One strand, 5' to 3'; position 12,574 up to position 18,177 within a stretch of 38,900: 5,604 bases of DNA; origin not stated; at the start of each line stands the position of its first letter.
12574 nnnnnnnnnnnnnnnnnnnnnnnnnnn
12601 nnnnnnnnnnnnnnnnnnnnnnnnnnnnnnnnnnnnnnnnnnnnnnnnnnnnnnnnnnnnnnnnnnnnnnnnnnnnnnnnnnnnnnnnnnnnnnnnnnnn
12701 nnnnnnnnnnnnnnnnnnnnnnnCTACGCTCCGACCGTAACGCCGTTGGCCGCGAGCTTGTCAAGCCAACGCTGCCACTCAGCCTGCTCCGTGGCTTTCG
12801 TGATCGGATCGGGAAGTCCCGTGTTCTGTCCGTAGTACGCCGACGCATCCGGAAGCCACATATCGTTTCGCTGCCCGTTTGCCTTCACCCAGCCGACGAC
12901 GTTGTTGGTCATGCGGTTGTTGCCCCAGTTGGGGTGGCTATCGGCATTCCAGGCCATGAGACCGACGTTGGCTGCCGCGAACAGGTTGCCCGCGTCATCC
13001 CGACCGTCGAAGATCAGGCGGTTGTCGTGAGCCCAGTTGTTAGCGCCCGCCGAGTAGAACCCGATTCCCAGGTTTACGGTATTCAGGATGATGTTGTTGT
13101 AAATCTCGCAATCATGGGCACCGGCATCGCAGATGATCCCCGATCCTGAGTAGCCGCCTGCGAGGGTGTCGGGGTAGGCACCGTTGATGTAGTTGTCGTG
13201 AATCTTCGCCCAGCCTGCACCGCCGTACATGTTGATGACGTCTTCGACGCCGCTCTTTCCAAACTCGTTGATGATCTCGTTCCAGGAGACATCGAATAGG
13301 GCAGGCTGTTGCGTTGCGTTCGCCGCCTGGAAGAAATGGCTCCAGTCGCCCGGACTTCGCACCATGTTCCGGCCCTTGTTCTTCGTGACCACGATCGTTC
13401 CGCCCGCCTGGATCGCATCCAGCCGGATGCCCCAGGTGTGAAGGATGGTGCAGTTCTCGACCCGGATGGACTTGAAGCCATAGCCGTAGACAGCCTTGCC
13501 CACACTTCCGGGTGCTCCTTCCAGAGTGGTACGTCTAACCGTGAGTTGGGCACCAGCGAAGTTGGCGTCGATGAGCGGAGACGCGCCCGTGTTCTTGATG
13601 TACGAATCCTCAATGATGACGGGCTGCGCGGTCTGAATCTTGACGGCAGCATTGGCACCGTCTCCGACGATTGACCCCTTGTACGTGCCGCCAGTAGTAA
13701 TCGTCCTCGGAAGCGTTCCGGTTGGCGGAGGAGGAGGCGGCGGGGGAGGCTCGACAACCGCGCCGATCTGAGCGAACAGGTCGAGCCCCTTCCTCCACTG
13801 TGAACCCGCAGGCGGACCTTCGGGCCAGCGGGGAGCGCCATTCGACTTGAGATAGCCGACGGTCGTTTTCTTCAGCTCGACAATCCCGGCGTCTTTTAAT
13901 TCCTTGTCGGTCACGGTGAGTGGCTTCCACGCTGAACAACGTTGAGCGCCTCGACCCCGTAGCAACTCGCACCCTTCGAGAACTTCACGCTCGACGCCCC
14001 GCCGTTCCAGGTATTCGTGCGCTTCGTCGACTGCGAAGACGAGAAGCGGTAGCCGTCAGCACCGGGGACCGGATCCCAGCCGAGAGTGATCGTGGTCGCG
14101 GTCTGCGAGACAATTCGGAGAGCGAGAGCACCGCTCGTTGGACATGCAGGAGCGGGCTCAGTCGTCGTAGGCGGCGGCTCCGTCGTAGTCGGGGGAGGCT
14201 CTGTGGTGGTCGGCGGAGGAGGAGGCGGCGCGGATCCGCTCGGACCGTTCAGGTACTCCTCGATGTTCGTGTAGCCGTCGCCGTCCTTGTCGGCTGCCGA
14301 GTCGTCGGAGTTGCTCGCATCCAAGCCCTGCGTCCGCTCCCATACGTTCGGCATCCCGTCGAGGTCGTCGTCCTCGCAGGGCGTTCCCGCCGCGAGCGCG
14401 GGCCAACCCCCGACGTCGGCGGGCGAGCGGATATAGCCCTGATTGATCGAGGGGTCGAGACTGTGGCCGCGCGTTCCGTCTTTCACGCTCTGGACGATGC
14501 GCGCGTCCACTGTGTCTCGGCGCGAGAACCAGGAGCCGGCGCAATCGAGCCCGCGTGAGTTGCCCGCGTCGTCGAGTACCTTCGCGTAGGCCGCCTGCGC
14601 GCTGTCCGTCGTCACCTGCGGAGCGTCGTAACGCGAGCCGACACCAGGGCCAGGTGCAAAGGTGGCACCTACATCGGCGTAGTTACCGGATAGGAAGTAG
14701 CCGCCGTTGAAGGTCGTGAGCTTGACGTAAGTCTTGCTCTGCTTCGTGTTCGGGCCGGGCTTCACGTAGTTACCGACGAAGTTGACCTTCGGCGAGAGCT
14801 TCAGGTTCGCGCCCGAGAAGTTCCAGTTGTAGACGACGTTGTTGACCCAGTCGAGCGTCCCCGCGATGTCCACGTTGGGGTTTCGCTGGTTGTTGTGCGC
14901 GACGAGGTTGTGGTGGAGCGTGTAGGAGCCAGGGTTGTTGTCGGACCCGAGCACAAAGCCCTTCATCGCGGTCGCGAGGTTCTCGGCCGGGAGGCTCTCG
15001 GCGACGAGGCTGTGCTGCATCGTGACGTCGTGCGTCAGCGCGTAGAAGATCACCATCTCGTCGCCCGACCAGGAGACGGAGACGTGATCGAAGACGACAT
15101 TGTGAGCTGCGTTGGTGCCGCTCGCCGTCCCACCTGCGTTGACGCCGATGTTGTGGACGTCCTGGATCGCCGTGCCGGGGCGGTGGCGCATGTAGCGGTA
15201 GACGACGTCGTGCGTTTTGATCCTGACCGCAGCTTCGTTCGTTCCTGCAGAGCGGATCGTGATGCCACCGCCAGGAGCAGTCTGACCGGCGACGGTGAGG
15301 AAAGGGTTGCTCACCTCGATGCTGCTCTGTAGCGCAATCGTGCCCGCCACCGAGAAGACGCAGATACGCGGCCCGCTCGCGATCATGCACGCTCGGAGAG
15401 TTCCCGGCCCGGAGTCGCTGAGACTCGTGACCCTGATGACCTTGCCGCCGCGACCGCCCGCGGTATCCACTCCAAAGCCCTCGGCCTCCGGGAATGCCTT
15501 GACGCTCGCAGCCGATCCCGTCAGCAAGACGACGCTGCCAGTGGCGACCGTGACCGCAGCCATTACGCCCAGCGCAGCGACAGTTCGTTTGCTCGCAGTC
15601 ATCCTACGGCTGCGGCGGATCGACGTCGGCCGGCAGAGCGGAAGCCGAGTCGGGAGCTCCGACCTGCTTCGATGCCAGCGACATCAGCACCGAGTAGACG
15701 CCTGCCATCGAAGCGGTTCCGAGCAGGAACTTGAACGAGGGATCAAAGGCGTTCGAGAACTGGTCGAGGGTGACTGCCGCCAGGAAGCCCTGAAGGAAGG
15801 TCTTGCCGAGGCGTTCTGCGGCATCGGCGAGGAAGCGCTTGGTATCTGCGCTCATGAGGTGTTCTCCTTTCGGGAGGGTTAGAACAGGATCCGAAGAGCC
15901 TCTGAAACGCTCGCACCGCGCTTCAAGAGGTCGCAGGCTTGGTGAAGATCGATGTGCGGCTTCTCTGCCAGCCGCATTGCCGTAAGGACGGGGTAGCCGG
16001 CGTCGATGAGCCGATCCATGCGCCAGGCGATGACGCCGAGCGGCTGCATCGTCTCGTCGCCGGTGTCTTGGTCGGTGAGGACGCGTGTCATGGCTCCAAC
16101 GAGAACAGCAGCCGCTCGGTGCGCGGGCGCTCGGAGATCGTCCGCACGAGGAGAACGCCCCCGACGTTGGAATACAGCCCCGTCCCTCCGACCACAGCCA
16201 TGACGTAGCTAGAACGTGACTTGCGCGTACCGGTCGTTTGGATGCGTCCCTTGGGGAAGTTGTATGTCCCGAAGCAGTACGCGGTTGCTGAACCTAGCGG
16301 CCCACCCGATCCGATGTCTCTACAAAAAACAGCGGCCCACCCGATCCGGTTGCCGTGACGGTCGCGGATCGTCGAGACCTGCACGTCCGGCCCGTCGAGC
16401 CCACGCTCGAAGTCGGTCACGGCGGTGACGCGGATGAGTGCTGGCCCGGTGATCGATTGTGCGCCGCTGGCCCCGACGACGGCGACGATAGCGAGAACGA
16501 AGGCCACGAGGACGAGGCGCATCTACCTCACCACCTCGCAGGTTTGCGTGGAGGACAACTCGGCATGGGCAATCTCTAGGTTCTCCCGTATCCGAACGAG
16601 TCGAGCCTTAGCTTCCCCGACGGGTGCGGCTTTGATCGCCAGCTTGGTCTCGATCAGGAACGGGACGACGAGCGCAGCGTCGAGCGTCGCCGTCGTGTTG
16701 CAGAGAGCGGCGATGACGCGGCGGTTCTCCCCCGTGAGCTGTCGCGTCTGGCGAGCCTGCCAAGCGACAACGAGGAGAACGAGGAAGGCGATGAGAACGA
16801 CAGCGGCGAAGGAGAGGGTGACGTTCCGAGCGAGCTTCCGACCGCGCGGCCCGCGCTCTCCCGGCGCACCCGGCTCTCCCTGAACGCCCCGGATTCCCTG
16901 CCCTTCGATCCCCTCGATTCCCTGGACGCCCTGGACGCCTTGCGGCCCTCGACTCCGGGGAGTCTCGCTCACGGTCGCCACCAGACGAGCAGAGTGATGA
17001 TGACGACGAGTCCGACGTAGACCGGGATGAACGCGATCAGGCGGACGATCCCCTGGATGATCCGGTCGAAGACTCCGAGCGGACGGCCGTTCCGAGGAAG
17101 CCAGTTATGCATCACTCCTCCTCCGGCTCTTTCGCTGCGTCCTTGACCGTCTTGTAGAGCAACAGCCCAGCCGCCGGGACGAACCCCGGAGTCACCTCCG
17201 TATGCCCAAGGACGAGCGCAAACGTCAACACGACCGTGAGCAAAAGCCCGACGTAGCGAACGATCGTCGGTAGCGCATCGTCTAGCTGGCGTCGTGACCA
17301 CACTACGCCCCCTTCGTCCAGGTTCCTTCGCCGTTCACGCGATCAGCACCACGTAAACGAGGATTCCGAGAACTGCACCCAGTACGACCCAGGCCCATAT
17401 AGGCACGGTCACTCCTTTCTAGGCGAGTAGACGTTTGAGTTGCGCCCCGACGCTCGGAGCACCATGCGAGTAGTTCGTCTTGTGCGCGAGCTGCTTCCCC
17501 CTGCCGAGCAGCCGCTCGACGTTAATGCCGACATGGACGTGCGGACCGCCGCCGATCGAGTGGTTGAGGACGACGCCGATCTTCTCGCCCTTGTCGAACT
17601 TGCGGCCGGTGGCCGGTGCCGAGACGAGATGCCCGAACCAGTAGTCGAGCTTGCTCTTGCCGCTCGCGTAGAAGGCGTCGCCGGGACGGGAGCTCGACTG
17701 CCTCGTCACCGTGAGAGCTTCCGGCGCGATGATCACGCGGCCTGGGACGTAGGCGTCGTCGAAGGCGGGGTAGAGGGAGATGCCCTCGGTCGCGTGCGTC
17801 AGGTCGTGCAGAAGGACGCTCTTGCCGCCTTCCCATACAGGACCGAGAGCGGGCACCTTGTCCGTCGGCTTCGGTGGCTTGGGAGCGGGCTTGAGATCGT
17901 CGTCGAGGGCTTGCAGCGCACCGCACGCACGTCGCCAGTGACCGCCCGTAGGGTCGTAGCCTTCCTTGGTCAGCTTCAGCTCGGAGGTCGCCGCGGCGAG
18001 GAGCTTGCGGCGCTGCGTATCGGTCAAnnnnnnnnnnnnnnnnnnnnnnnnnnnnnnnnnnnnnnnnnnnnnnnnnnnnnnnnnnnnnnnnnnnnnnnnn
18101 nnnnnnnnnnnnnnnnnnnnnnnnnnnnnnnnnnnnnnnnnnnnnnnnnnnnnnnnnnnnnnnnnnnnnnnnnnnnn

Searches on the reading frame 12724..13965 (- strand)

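Call 44: search_protein_families(library=phrogs, proteins=[window:12724-13965:-], max_evalue=0.01)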
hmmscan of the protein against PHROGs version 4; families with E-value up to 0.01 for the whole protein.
window:12724-13965:- (413 aa): 0 families

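Call 45: search_protein_families(library=pfam, proteins=[window:12724-13965:-], max_evalue=0.01)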
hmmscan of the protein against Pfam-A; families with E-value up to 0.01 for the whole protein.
window:12724-13965:- (413 aa): 2 families
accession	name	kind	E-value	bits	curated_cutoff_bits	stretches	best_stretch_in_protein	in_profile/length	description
PF13229.12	Beta_helix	-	0.00045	20.3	25.9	0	98-183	16-98/158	Right handed beta helix region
PF11853.14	DUF3373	-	0.0033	17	26.1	1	125-231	107-211/409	Protein of unknown function (DUF3373)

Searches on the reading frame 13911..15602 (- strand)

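Call 44: search_protein_families(library=phrogs, proteins=[window:13911-15602:-], max_evalue=0.01)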
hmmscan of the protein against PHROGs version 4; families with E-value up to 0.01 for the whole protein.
window:13911-15602:- (563 aa): 4 families
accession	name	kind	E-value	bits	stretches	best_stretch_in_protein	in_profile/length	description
phrog_27797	-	moron, auxiliary metabolic gene and host takeover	3.4e-50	172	1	29-432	215-626/657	pectate lyase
phrog_10327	-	other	4e-37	128.4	1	28-307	651-937/1094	hydrolase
phrog_7440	-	tail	0.0047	17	1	481-527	248-290/354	major tail protein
phrog_4971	-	tail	0.0074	16.7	0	483-533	187-234/283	major tail protein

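Call 45: search_protein_families(library=pfam, proteins=[window:13911-15602:-], max_evalue=0.01)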
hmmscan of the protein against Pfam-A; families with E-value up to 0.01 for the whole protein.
window:13911-15602:- (563 aa): 0 families

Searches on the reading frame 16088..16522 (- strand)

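Call 44: search_protein_families(library=phrogs, proteins=[window:16088-16522:-], max_evalue=0.01)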
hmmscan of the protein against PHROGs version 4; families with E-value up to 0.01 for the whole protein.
window:16088-16522:- (144 aa): 0 families

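Call 45: search_protein_families(library=pfam, proteins=[window:16088-16522:-], max_evalue=0.01)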
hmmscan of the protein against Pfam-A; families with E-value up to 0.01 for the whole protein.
window:16088-16522:- (144 aa): 2 families
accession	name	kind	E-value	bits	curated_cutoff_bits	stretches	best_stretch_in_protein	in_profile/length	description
PF18678.6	AOC_like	-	5.4e-07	29.8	25.9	1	51-134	28-116/123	Allene oxide cyclase barrel like domain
PF03018.19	Dirigent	-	0.00043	20.5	29.1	1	79-131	79-132/148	Dirigent-like protein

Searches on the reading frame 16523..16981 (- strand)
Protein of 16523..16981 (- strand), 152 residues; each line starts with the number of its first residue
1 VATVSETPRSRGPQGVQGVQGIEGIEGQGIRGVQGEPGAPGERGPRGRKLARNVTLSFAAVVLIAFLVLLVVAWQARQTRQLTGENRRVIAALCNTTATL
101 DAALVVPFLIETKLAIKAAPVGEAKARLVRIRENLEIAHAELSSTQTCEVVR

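Call 44: search_protein_families(library=phrogs, proteins=[window:16523-16981:-], max_evalue=0.01)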
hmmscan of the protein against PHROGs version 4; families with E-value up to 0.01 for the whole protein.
window:16523-16981:- (152 aa): 14 families
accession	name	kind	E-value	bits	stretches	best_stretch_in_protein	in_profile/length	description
phrog_5073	-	tail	8.7e-10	39.2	1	11-49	317-359/519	tail fiber protein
phrog_819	-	tail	2.4e-07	30.3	1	12-48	639-676/1024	tail protein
phrog_366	-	tail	5.2e-06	27.1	1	11-78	347-388/474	tail fiber protein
phrog_3904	-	tail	3.7e-05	23.2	1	11-51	674-721/1086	tail fiber protein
phrog_6320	-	tail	5.4e-05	23.2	1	12-48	122-159/745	tail fiber protein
phrog_30509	-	tail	0.00013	22.2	1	11-57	71-118/254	collagen like minor tail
phrog_13892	-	tail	0.00016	21.8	1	8-49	35-77/676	minor tail protein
phrog_17587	-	tail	0.0002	20.9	1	7-47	346-387/641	tail fiber protein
phrog_19200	-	head and packaging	0.00024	21.5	1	7-52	60-104/268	virion structural protein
phrog_29268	-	unknown function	0.00075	18.8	1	14-49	405-441/653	-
phrog_14726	-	tail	0.0023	17.8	1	11-65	188-241/537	tail fiber protein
phrog_38537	-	tail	0.0029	17.3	1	11-47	49-86/611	tail fiber protein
phrog_32123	-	unknown function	0.0036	16.6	1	11-47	247-281/532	-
phrog_32409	-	tail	0.0073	15.6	1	9-47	188-227/884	tail fiber protein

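Call 45: search_protein_families(library=pfam, proteins=[window:16523-16981:-], max_evalue=0.01)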
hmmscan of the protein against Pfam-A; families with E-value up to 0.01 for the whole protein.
window:16523-16981:- (152 aa): 1 family
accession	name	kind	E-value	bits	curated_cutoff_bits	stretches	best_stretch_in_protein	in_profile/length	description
PF01391.23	Collagen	-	5e-05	23.4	27.2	1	12-47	10-46/60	Collagen triple helix repeat (20 copies)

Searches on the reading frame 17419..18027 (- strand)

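Call 44: search_protein_families(library=phrogs, proteins=[window:17419-18027:-], max_evalue=0.01)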
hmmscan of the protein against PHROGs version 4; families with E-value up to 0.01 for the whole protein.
window:17419-18027:- (202 aa): 2 families
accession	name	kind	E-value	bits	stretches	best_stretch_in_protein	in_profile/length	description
phrog_14988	-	other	0.0013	19.5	1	126-174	83-132/272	peptidase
phrog_7767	-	other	0.0082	16.9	0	116-189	53-121/194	metallo-endopeptidase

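Call 45: search_protein_families(library=pfam, proteins=[window:17419-18027:-], max_evalue=0.01)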
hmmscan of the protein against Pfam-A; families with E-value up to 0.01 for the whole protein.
window:17419-18027:- (202 aa): 1 family
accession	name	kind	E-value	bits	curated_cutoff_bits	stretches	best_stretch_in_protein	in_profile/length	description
PF01551.29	Peptidase_M23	-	0.0025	18.4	28.7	1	94-170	11-89/96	Peptidase family M23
